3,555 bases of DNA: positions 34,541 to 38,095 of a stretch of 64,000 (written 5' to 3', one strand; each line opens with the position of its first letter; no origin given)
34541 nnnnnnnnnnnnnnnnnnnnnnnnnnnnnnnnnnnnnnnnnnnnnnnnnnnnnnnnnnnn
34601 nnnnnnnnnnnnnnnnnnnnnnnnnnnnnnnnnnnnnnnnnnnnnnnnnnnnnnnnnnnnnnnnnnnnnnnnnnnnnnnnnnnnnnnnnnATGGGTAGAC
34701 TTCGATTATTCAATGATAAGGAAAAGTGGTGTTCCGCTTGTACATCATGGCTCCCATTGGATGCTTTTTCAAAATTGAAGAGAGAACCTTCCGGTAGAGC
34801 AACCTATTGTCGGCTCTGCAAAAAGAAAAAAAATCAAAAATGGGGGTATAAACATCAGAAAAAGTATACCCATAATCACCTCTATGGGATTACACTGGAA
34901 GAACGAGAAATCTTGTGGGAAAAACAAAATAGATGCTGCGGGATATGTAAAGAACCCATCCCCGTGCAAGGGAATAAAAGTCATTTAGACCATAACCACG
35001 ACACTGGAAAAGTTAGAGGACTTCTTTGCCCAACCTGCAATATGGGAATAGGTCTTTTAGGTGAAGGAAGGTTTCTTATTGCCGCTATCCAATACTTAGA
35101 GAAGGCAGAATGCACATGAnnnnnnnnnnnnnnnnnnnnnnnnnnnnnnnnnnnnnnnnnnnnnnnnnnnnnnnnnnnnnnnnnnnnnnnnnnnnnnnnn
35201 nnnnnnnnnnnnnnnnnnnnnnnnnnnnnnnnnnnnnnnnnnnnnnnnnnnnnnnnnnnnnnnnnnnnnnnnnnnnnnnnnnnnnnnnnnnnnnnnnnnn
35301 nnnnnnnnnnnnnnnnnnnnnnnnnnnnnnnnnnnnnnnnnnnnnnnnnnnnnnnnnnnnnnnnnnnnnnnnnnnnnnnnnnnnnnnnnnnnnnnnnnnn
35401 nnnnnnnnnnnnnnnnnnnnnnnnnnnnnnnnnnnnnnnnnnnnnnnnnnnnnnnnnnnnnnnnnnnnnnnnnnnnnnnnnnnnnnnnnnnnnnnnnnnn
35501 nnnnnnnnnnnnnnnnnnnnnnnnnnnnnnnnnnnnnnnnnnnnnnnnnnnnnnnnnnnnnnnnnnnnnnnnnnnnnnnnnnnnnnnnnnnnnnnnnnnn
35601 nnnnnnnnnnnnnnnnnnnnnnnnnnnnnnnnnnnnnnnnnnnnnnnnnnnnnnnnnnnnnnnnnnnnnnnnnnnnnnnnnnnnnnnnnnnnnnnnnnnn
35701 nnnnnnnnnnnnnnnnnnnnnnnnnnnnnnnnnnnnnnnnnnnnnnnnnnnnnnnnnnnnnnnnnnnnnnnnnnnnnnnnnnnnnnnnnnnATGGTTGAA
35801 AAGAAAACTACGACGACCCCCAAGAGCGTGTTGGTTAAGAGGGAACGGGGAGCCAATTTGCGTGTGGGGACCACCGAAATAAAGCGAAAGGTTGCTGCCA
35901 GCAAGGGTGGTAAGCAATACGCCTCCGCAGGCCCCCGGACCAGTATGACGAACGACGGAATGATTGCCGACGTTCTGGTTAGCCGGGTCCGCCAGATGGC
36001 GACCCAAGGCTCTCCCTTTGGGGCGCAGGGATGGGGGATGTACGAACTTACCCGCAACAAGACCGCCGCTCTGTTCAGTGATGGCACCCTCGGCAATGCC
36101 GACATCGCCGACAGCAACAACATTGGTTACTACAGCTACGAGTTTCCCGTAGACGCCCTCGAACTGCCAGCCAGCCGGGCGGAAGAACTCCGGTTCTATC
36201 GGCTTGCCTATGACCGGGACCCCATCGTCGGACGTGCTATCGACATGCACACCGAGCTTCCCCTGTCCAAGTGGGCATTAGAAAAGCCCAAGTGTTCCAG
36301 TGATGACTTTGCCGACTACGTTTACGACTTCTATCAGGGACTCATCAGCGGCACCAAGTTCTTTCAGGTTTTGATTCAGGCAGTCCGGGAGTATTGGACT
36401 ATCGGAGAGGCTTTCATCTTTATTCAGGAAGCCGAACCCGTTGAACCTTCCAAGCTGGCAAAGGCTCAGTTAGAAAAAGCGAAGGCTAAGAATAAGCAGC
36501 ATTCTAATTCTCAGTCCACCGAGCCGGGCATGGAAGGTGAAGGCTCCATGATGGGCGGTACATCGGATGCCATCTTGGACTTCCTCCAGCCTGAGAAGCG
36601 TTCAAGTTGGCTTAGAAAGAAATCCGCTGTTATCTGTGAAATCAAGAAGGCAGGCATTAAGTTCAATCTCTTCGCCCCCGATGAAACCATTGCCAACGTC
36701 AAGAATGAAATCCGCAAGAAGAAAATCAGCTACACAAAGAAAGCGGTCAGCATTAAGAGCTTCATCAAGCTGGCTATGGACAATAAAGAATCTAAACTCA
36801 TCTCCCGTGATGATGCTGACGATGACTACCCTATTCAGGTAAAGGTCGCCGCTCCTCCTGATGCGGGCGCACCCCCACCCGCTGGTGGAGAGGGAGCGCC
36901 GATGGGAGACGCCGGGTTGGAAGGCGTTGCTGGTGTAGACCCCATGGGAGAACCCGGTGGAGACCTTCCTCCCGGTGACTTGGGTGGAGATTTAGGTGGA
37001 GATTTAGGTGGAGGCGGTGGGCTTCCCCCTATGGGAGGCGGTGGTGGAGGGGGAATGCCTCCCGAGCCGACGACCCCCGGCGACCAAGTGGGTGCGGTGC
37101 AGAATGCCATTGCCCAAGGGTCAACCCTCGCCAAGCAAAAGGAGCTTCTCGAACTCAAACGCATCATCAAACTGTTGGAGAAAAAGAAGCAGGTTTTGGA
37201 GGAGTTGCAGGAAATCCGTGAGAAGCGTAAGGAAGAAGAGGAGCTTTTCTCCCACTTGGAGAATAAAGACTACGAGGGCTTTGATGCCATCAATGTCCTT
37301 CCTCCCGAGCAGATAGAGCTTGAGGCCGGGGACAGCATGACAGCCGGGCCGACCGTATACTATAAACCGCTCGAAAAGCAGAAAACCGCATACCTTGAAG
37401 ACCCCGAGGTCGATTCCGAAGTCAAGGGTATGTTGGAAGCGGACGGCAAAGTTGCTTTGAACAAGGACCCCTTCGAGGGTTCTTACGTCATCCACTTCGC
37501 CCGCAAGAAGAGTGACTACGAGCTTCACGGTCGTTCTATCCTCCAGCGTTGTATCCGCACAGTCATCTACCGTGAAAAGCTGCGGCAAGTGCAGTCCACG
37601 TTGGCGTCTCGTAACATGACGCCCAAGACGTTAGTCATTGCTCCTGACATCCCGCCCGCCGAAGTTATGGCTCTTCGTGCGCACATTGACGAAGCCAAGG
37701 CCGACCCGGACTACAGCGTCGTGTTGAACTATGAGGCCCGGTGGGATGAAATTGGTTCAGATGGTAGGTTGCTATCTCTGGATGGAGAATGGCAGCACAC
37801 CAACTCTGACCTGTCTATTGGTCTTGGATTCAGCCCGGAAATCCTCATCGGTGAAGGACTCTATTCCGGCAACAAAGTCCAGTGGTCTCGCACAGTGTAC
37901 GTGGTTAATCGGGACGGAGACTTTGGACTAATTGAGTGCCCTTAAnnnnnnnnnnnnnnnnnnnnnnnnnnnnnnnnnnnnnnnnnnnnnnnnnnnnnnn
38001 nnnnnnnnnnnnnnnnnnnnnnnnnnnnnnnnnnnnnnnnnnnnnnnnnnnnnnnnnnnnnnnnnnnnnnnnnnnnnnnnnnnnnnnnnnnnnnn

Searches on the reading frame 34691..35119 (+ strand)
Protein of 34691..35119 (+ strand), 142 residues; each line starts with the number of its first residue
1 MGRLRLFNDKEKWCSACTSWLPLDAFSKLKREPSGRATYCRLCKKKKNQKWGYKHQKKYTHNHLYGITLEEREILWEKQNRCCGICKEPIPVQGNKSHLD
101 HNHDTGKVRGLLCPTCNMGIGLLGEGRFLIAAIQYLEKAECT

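Call 10: search_protein_families(library=pfam, proteins=[window:34691-35119:+], max_evalue=0.01)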
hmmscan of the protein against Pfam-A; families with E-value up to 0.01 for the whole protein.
window:34691-35119:+ (142 aa): 2 families
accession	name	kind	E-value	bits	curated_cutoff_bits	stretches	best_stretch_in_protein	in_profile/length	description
PF02945.21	Endonuclease_7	-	9.6e-21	73.9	23.6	1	61-138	4-82/82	Recombination endonuclease VII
PF12898.13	Stc1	-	0.002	19.1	24.8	1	10-44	50-83/84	Stc1 domain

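Call 74: find_related_loci(query=A5, collection=viral_contigs, flank=1500)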
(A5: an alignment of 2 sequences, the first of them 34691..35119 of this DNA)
Query A5 (142 aa) in viral_contigs; peptide patterns used: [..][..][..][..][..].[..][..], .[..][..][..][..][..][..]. (x = any residue, [..] = any of these).
297 stretches matched a pattern; 11 encode a relative of the query (tblastn E <= 1e-3); 11 distinct loci.
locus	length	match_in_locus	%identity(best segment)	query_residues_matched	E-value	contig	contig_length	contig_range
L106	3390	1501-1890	43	1-136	6e-34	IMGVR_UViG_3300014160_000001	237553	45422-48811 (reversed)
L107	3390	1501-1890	43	1-136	6e-34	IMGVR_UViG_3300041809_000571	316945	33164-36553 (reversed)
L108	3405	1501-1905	41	1-136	3e-26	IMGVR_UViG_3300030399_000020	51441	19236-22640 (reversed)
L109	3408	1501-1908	38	2-138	4e-25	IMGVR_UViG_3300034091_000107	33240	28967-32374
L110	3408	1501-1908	38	2-138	4e-25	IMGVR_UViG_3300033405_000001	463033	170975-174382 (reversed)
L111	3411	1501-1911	39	1-137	4e-23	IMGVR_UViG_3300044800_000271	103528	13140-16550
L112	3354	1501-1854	37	1-120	1e-21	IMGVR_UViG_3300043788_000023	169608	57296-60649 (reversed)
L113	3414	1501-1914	33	1-139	2e-21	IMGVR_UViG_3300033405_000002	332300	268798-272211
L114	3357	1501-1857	36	5-140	4e-18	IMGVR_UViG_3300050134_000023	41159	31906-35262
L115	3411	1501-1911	40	1-137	4e-15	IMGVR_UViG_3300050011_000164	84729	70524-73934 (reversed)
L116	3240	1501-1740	39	65-140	5e-9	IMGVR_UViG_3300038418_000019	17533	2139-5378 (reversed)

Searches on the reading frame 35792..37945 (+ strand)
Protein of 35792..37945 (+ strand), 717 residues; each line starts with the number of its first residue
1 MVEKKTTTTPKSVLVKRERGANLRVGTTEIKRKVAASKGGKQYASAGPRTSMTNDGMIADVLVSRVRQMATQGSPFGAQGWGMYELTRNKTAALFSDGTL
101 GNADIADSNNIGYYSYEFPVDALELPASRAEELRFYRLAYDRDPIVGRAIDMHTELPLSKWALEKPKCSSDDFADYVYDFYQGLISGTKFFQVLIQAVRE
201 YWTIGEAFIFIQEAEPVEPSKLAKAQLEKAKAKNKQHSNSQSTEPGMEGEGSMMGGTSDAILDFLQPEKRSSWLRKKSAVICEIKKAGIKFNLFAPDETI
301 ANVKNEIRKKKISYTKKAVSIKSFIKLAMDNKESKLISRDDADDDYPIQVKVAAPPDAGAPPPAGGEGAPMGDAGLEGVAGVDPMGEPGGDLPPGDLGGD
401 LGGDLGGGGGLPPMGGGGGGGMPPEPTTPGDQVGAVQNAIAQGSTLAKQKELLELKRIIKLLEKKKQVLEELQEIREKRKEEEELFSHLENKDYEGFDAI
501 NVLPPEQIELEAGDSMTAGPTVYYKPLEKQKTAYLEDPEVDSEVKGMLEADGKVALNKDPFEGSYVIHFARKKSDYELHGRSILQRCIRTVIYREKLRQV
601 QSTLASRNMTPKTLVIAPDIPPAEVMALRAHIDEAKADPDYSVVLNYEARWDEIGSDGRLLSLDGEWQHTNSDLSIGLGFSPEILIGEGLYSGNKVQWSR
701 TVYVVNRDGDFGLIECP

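Call 9: search_protein_families(library=pfam, proteins=[window:35792-37945:+], max_evalue=0.01)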
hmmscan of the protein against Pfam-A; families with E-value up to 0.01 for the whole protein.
window:35792-37945:+ (717 aa): 0 families

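Call 11: search_dna_similar(query=window:35792-37945:+, collection=phages, mode=protein, max_rows=15)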
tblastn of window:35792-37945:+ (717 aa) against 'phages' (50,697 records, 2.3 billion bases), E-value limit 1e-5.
Records with a match: 4; places in all: 4; records where one place covers at least 80% of the query: 0.
Best place of each record, by identity: <60% 4.
By first word of the organism name: Bacillus 2; Tunturiibacter 1; uncultured 1.
By host as written in the record: Bacillus megaterium str. ATCC 43725 2; Tunturiibacter psychrotolerans X4BP1 1; - 1.
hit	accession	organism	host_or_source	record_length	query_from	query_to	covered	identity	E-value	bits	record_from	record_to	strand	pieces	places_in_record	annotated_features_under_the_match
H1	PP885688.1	Tunturiibacter phage Tunturi_5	Tunturiibacter psychrotolerans X4BP1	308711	41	697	54%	59.1%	2e-78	480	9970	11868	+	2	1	portal protein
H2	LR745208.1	uncultured phage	metagenomic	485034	112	708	45%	40.8%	2e-38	249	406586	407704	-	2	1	record has no annotation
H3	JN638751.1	Bacillus phage G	Bacillus megaterium str. ATCC 43725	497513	486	696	29%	33.0%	1e-16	91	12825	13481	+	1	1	14: gp14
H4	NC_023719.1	Bacillus phage G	Bacillus megaterium str. ATCC 43725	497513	486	696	29%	33.0%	1e-16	91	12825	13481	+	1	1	14: portal protein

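Call 12: search_protein_families(library=phrogs, proteins=[window:35792-37945:+], max_evalue=0.001)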
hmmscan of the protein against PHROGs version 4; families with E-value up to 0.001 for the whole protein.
window:35792-37945:+ (717 aa): 1 family
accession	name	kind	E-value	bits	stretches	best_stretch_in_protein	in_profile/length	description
phrog_16240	-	head and packaging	9e-13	48.6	1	564-696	246-383/643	portal protein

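Call 16: get_annotated_region(hit=H1, flank=20000)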
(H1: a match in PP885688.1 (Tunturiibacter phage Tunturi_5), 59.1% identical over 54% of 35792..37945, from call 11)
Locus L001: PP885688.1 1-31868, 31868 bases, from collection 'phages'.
description: Tunturiibacter phage Tunturi_5, complete genome.
organism: Tunturiibacter phage Tunturi_5 (NCBI taxid 3378199)
taxonomy: Viruses; Duplodnaviria; Heunggongvirae; Uroviricota; Caudoviricetes
host: Tunturiibacter psychrotolerans X4BP1; source: soil; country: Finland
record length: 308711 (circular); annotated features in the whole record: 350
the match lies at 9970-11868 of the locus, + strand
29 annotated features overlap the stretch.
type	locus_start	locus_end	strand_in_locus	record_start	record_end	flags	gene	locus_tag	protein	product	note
CDS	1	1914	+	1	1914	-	-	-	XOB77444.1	terminase large subunit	ORF1; gp1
CDS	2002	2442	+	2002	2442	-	-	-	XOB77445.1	hypothetical protein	ORF2; gp2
CDS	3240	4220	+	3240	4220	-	-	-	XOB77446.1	RNA polymerase sigma factor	ORF3; gp3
CDS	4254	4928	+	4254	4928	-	-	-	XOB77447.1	DNA primase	ORF4; gp4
CDS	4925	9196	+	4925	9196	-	-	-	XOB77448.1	DNA polymerase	ORF5; gp5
CDS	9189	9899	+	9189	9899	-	-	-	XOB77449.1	hypothetical protein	ORF6; gp6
CDS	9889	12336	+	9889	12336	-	-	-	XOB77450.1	portal protein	ORF7; gp7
CDS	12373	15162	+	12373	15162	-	-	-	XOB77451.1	minor tail protein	ORF8; gp8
CDS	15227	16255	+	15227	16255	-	-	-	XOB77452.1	DNA polymerase processivity factor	ORF9; gp9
CDS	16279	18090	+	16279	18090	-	-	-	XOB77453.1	DNA methyltransferase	ORF10; gp10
CDS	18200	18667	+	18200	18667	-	-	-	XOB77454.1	hypothetical protein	ORF11; gp11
CDS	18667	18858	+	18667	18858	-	-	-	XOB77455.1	hypothetical protein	ORF12; gp12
CDS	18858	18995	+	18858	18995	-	-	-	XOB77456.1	hypothetical protein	ORF13; gp13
CDS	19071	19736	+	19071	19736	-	-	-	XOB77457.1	ATPase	ORF14; gp14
CDS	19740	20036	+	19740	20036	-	-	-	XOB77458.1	hypothetical protein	ORF15; gp15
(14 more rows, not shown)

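Call 21: find_related_loci(query=window:35792-37945:+, collection=viral_contigs, flank=10000)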
Query window:35792-37945:+ (717 aa) in viral_contigs; peptide patterns used: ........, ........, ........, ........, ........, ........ (x = any residue, [..] = any of these).
19 stretches matched a pattern; 13 encode a relative of the query (tblastn E <= 1e-3); 11 distinct loci.
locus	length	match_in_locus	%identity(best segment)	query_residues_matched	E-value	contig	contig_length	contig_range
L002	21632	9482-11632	95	1-715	0e+0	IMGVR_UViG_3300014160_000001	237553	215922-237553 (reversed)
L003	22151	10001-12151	95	1-715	0e+0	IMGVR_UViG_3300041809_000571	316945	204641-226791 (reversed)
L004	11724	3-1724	98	144-715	0e+0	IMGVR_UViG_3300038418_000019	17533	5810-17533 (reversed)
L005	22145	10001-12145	73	1-715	0e+0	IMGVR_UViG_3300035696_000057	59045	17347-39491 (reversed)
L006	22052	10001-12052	71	1-708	0e+0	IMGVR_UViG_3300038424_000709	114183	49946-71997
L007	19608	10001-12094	74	1-697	0e+0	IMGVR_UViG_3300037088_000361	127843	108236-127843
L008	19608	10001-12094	74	1-697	0e+0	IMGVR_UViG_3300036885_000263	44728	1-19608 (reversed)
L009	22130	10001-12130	54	10-708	0e+0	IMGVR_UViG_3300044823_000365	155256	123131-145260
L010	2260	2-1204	94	317-715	0e+0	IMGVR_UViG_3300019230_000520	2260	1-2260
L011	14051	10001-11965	52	6-708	0e+0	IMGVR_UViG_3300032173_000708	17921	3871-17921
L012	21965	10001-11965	52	6-708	0e+0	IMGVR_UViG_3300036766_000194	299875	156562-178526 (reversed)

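Call 79: search_protein_families(library=pfam, proteins=[L001:3240-4220:+, L001:25259-26293:+], max_evalue=0.01)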
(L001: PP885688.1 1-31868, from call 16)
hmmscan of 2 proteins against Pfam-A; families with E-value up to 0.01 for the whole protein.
L001:3240-4220:+ (326 aa): 0 families

L001:25259-26293:+ (344 aa): 0 families
